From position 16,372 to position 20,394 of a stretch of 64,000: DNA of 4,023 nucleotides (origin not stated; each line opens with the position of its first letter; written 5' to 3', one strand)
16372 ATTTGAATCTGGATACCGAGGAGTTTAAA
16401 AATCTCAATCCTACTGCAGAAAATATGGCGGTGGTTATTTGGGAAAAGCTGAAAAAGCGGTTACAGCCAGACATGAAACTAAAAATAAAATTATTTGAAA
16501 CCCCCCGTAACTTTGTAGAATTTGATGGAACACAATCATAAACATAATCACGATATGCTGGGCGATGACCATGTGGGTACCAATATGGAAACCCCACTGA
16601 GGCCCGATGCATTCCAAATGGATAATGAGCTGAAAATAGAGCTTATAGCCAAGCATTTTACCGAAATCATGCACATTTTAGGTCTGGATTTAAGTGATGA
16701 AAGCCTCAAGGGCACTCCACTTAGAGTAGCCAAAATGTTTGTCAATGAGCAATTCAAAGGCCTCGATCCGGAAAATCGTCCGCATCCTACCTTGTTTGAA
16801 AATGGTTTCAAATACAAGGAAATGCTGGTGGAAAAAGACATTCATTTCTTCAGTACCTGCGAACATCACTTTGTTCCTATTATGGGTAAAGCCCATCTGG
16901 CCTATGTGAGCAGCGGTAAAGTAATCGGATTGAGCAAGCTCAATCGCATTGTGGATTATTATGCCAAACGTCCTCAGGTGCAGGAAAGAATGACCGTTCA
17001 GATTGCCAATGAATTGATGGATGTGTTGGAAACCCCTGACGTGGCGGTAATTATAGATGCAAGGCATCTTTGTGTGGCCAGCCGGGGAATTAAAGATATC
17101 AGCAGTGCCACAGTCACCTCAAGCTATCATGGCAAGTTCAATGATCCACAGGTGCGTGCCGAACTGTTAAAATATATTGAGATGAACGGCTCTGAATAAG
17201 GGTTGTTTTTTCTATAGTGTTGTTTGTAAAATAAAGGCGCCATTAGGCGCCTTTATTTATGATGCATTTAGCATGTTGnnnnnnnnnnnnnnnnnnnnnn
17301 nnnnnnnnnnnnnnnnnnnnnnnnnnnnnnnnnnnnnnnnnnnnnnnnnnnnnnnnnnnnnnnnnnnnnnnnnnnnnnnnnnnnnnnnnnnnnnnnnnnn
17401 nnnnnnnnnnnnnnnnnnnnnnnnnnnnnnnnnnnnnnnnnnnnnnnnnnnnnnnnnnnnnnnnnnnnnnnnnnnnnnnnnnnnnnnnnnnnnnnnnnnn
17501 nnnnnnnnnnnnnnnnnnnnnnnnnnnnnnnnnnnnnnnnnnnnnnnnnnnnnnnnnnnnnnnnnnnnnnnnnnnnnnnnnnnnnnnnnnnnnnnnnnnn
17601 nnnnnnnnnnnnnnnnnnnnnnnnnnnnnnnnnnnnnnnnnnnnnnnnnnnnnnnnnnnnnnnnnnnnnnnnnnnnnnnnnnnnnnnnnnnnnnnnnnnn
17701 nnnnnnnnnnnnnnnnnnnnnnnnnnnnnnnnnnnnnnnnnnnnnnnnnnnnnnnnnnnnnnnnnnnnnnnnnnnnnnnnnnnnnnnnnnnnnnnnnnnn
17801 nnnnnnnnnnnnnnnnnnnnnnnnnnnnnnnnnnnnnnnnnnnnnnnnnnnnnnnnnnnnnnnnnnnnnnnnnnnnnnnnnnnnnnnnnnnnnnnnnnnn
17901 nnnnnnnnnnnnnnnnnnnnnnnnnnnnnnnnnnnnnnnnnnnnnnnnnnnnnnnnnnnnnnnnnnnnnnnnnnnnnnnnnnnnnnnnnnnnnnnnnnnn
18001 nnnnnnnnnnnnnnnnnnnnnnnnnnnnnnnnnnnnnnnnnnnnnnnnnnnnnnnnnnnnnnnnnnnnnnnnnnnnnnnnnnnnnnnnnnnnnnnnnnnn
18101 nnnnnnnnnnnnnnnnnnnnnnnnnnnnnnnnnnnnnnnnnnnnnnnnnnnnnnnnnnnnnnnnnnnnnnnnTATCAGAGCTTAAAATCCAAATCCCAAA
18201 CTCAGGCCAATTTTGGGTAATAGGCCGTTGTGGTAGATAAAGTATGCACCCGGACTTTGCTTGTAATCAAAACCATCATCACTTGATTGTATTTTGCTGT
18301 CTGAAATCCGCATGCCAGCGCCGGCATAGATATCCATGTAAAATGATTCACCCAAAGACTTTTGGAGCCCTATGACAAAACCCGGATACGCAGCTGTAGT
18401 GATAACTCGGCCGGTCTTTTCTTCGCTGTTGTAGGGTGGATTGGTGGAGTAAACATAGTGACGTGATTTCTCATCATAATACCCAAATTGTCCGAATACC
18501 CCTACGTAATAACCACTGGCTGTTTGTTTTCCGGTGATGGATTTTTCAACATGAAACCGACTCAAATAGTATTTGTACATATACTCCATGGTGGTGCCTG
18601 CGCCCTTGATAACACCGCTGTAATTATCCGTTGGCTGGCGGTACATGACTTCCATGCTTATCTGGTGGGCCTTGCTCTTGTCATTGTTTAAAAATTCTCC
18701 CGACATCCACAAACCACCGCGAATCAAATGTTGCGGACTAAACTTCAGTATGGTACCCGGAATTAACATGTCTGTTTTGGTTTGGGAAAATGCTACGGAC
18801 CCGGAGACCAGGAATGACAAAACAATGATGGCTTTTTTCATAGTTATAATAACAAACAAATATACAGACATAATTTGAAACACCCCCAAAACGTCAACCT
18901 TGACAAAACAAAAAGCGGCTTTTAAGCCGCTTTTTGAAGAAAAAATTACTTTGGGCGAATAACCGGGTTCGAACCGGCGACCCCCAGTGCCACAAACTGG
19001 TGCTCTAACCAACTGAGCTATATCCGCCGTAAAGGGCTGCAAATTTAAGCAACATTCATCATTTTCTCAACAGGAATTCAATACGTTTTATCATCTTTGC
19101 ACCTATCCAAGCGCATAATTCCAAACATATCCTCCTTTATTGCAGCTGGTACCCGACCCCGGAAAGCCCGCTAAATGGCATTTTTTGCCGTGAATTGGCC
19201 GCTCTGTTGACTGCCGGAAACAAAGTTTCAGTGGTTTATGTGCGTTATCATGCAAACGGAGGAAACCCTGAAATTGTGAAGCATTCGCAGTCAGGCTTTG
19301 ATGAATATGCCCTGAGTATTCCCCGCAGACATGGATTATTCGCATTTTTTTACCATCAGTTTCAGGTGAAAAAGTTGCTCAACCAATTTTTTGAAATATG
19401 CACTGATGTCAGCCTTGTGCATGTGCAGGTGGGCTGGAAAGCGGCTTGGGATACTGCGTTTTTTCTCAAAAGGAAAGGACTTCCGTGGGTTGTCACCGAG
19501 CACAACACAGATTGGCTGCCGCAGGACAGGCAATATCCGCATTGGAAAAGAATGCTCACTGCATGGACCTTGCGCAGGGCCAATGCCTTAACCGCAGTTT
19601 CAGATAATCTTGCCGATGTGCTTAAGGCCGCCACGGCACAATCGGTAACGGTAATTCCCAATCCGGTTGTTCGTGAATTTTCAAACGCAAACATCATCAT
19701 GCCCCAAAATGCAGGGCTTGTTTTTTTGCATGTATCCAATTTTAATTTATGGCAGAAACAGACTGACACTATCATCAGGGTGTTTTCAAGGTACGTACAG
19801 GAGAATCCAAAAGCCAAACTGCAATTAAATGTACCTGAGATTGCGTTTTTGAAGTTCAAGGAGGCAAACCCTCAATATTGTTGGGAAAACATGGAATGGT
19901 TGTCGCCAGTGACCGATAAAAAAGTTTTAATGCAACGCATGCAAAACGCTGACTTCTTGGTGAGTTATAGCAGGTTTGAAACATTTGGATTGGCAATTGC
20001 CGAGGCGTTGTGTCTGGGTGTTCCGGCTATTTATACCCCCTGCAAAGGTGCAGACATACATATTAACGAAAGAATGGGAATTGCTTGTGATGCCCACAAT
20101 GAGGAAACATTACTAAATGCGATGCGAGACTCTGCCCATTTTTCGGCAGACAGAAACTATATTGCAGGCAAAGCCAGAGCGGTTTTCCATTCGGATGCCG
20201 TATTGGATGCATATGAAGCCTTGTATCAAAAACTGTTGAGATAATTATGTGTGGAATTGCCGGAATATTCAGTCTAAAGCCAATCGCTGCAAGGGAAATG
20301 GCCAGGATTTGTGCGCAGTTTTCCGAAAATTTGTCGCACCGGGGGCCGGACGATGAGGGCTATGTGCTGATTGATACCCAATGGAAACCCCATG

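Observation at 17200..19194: tRNA-His-proximal orphan module: 297-aa unknown protein plus OM beta-barrel, insulated by a perfect bidirectional terminator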

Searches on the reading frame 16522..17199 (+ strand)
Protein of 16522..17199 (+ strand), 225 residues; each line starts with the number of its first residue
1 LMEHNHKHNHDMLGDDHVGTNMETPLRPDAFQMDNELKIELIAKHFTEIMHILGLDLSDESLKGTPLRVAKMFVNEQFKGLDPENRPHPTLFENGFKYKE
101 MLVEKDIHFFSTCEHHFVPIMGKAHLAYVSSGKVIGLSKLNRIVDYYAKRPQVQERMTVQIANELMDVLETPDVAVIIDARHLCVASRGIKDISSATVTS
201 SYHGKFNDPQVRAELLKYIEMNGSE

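Call 21: find_related_loci(query=window:16522-17199:+, collection=genome_contigs, flank=6000)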
Query window:16522-17199:+ (225 aa) in genome_contigs; peptide patterns used: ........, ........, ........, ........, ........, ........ (x = any residue, [..] = any of these).
284 stretches matched a pattern; 241 encode a relative of the query (tblastn E <= 1e-3); the best 80 are kept; 80 distinct loci.
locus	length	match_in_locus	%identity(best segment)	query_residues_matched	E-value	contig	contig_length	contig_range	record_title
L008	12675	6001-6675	98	1-225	3e-152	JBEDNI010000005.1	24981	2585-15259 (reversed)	MAG: Bacteroidota bacterium isolate NASQAN2015_111_F_bin.21 scaffold_243, whole genome shotgun sequence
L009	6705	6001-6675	98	1-225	2e-152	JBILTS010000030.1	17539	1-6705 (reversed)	MAG: Bacteroidia bacterium isolate ME2018-07-17_3300044591_group8_bin87 Rohwer_bin1023_scaffold_1768_c1, whole genome sh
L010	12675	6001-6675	98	1-225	2e-152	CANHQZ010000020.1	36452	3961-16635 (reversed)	MAG: Flavobacteriales bacterium isolate RE-26jul17-157 genome assembly, contig: RE-26jul17-C1266, whole genome shotgun s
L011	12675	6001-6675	98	1-225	5e-151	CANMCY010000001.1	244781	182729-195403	MAG: Flavobacteriales bacterium isolate ZE-Oct18-133 genome assembly, contig: ZE-Oct18-C14, whole genome shotgun sequenc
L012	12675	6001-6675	96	1-225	3e-150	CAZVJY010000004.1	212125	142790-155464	MAG TPA_asm: uncultured Flavobacteriaceae bacterium isolate SRP318679_co1_16 genome assembly, contig: NODE_33_length_212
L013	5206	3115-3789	97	1-225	6e-152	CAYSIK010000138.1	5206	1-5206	MAG TPA_asm: uncultured Flavobacteriaceae bacterium isolate binchicken_co298_54 genome assembly, contig: NODE_33788_leng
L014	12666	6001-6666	96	4-225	6e-148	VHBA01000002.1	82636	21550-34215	MAG: Sphingomonadales bacterium isolate M_surface_9_m1_271 M_surface_9_m1_271_Ga0194116_10000378, whole genome shotgun s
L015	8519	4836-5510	94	1-225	7e-146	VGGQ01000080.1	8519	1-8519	MAG: Bacteroidetes bacterium isolate K_DeepCast_35m_m2_065 K_DeepCast_35m_m2_065_Ga0194129_10013215, whole genome shotgu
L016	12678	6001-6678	89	2-225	3e-139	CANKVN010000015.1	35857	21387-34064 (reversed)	MAG: Flavobacteriales bacterium isolate ZE-13oct10-141 genome assembly, contig: ZE-13oct10-C433, whole genome shotgun se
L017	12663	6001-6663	85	2-221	1e-128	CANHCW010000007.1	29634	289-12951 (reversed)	MAG: Flavobacteriales bacterium isolate RE-18aug17-197 genome assembly, contig: RE-18aug17-C1863, whole genome shotgun s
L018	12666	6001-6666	75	2-223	4e-114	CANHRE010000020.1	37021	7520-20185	MAG: Flavobacteriales bacterium isolate RE-26jul17-153 genome assembly, contig: RE-26jul17-C1216, whole genome shotgun s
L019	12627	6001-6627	71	11-219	3e-102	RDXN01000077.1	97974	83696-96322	MAG: Cytophagales bacterium isolate PH2015_12D_54_44 PH2015_12D_scaffold_162, whole genome shotgun sequence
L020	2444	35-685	66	5-221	4e-106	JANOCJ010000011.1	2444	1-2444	MAG: Flavobacteriales bacterium isolate VAR_17_metabat_414 VAR_17_k141_4235520, whole genome shotgun sequence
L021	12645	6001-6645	68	5-219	4e-102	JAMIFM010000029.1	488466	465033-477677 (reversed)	MAG: Bacteroidia bacterium isolate UR_AS_metabat.4 k201_388885, whole genome shotgun sequence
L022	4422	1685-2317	71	9-219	4e-102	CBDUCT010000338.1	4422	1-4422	MAG TPA_asm: uncultured Cyclobacteriaceae bacterium isolate ERR2431956_binner23_Refined_30 genome assembly, contig: ERZ2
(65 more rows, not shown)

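Call 37: search_protein_families(library=pfam, proteins=[L010:6761-7897:-, L010:8237-8671:-, L012:6766-8727:-, L014:7191-8300:-], max_evalue=0.01)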
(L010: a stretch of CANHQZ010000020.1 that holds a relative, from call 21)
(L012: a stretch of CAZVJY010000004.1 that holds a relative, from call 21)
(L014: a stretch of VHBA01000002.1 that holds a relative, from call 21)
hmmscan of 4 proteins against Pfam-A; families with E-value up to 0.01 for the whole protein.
L010:6761-7897:- (378 aa): 5 families
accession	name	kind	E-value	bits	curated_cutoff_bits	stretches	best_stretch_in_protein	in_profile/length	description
PF18962.6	Por_Secre_tail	-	5.5e-09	36.6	27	1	314-370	2-66/75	Secretion system C-terminal sorting domain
PF10503.15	Esterase_PHB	-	1.2e-07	31.7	23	1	40-166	6-128/219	Esterase PHB depolymerase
PF00756.26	Esterase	-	5.7e-06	26.7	22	1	33-167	6-147/251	Putative esterase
PF00326.27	Peptidase_S9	-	0.0045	16.9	22.6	0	125-168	54-97/213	Prolyl oligopeptidase family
PF02230.22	Abhydrolase_2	-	0.0091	16.3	23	0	121-201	92-177/217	Phospholipase/Carboxylesterase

L010:8237-8671:- (144 aa): 0 families

L012:6766-8727:- (653 aa): 2 families
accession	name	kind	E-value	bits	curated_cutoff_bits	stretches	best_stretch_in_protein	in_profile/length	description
PF18962.6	Por_Secre_tail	-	1.4e-09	38.5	27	1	574-650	1-73/75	Secretion system C-terminal sorting domain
PF12074.14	Gcn1_N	-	0.0088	15.8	26.9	0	60-121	153-214/357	Generalcontrol nonderepressible 1 (Gcn1) N-terminal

L014:7191-8300:- (369 aa): 3 families
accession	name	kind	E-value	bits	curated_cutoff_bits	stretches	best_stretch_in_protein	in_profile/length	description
PF25302.1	NADase_transloc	-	6.7e-32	111.1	27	1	69-208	9-144/146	NAD glycohydrolase translocation F5/8 type C domain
PF01079.26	Hint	-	1.2e-07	32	29.7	1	208-293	8-96/213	Hint module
PF14890.11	Intein_splicing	-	0.00053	20.3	35.8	1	220-309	1-99/155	Intein splicing domain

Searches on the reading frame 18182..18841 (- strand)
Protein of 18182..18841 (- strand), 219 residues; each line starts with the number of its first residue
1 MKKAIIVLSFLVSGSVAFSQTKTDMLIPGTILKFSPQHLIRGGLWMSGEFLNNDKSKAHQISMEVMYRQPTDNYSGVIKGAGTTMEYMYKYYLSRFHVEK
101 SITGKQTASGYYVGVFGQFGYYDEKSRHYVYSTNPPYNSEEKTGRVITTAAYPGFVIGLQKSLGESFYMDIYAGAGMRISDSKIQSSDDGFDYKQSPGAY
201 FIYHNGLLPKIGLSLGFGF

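Call 7: search_protein_families(library=pfam, proteins=[window:18182-18841:-], max_evalue=1)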
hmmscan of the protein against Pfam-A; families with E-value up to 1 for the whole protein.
window:18182-18841:- (219 aa): 0 families

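Call 8: search_protein_families(library=padloc, proteins=[window:18182-18841:-], max_evalue=1)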
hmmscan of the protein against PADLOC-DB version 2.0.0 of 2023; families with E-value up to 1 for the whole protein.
window:18182-18841:- (219 aa): 0 families

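Call 9: search_protein_families(library=ncbifam, proteins=[window:18182-18841:-], max_evalue=1)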
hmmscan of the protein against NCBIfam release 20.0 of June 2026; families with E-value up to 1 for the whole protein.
window:18182-18841:- (219 aa): 0 families

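Call 11: search_solved_structures(query=window:18182-18841:-, max_evalue=10)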
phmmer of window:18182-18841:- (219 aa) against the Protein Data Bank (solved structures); distinct sequences matched with E-value up to 10: 0.

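Call 36: find_homologous_proteins(query=window:18182-18841:-, max_evalue=0.001)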
Query window:18182-18841:- (219 aa): 27 proteins with E <= 0.001 among 168 candidates.
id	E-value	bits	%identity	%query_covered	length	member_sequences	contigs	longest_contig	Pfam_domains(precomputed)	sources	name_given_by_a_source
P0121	6.4e-136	469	96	100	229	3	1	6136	-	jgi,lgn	jgi:hypothetical protein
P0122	1.2e-104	367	70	100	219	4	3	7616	-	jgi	-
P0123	8.2e-104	364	71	100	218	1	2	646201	-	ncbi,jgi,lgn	ncbi:MAG: hypothetical protein ACK5FT_01060 [Sphingomonadales bacterium]|jgi:hypothetical protein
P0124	1.8e-101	357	68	100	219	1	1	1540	-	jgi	jgi:hypothetical protein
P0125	1.5e-100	354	69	100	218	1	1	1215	-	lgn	-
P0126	4.2e-100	352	71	100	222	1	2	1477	-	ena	-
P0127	7.8e-100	351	68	100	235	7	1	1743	-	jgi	jgi:hypothetical protein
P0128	4.4e-99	349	68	100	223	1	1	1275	-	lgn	-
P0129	8.8e-99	348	69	100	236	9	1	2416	-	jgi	jgi:hypothetical protein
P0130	1.3e-98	347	68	100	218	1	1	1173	-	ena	-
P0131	9.9e-98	344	67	100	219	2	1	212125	-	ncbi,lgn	-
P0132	5.5e-97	342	67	100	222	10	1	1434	-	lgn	-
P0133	1.3e-94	334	67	100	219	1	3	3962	-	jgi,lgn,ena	jgi:hypothetical protein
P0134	3.3e-92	326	68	94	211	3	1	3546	-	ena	-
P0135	2.0e-87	311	79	79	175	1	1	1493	-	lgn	-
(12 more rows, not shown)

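Call 48: predict_structure(alignment_id=A2)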
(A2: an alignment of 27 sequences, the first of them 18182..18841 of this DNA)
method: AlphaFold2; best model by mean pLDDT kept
length: 219 residues; sequences in the alignment: 27
mean_pLDDT: 84.3   pTM: 0.76
mean pLDDT of the five models: 84.3, 81.9, 80.5, 80.1, 78.6
residues with pLDDT >= 90: 105; 70-90: 77; 50-70: 33; < 50: 4
segments of 3 or more residues with pLDDT < 50: 19-21
pLDDT, mean of each block of 10 residues (from residue 1): 74 59 76 90 92 95 89 70 96 92 86 98 84 72 86 98 90 96 76 59 85 94
secondary structure, 60 per line:
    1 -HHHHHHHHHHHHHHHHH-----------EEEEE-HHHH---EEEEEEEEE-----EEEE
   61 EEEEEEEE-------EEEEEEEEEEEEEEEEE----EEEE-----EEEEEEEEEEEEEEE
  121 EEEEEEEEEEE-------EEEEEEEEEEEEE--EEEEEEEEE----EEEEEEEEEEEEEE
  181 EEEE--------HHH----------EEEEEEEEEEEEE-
elements in order: H2-18 E30-34 H36-39 E43-51 E57-68 E76-92 E97-100 E106-131 E139-151 E154-162 E167-184 E206-218

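Call 76: search_protein_families(library=phrogs, proteins=[window:18182-18841:-], max_evalue=0.01)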
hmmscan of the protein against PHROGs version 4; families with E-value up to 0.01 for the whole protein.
window:18182-18841:- (219 aa): 0 families

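Call 79: find_related_loci(query=A2, collection=metagenome_contigs, flank=6000)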
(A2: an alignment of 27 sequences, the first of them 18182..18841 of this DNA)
Query A2 (219 aa) in metagenome_contigs; peptide patterns used: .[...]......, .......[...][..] (x = any residue, [..] = any of these).
134 stretches matched a pattern; 11 encode a relative of the query (tblastn E <= 1e-3); 11 distinct loci.
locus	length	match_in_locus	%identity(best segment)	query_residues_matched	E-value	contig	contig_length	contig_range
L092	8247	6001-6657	90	1-219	2e-136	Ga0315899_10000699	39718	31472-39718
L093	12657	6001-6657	69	1-219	4e-110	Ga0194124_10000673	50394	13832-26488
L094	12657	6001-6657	69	1-219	4e-110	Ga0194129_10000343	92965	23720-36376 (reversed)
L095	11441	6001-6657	90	1-219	2e-136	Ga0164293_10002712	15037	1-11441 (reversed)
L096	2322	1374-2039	68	1-219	2e-108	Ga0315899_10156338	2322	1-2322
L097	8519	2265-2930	62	1-219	1e-93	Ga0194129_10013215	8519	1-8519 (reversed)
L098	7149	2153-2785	48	1-211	6e-64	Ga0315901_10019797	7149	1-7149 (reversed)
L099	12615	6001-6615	36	2-219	4e-33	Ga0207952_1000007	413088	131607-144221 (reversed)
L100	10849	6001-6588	33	27-218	2e-26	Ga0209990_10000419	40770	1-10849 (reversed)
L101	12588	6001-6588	33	27-218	2e-26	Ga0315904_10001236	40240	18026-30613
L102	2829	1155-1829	30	1-219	2e-26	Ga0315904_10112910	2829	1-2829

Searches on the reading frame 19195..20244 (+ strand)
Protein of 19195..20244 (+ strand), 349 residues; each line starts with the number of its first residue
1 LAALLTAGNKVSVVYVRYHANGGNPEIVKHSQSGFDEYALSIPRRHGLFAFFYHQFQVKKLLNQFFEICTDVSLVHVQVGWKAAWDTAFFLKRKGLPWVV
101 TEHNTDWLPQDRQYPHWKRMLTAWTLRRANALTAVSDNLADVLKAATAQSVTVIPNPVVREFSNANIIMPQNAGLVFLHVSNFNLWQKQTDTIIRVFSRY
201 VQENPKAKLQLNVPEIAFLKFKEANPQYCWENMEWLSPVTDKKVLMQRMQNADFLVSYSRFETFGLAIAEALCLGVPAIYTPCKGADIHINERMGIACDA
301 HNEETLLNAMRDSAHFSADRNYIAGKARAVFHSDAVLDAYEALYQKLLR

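Call 7: search_protein_families(library=pfam, proteins=[window:19195-20244:+], max_evalue=1)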
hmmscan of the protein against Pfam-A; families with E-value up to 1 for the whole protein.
window:19195-20244:+ (349 aa): 5 families
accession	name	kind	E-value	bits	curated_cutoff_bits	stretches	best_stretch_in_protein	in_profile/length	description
PF13439.12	Glyco_transf_4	-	5.2e-15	56.3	28.5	1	3-159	14-167/170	Glycosyltransferase Family 4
PF13579.12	Glyco_trans_4_4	-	3.1e-12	47.5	29.7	1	12-156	20-157/158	Glycosyl transferase 4-like domain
PF13692.12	Glyco_trans_1_4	-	7.4e-12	46.2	27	1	176-311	3-137/142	Glycosyl transferases group 1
PF00534.26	Glycos_transf_1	-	1.5e-10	41.3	26.4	1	177-323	18-165/172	Glycosyl transferases group 1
PF20706.3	GT4-conflict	-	3e-05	23.6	26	1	235-293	265-323/385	Family 4 Glycosyltransferase in conflict systems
